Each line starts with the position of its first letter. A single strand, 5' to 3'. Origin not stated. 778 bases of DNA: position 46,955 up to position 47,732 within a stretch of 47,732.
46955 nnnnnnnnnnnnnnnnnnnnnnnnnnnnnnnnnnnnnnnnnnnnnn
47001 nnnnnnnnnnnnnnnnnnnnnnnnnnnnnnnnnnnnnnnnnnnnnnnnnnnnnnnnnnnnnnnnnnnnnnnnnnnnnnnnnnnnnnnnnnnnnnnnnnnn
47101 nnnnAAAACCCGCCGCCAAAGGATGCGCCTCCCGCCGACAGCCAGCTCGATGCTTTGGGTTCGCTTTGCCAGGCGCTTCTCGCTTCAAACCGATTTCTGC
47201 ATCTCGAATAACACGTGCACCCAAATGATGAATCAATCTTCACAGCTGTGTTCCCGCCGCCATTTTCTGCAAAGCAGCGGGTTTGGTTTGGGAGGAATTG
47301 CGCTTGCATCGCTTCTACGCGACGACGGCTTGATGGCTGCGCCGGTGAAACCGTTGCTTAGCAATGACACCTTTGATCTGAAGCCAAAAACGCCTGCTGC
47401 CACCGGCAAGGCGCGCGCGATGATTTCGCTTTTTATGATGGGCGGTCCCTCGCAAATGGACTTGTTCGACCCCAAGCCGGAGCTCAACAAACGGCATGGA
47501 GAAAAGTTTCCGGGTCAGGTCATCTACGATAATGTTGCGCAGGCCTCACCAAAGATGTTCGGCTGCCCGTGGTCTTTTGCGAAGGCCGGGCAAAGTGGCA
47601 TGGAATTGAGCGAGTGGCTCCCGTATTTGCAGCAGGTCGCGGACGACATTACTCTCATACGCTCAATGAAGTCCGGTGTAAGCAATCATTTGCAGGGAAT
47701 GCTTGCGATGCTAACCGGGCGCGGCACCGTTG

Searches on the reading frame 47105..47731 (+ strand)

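Call 9: search_protein_families(library=pfam, proteins=[window:47105-47731:+], max_evalue=0.001)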
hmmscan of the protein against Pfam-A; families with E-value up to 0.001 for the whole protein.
window:47105-47731:+ (209 aa): 1 family
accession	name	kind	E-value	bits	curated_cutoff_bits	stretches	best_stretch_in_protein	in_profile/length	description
PF07394.17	DUF1501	-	1.5e-23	84.1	27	1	103-206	1-84/390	Protein of unknown function (DUF1501)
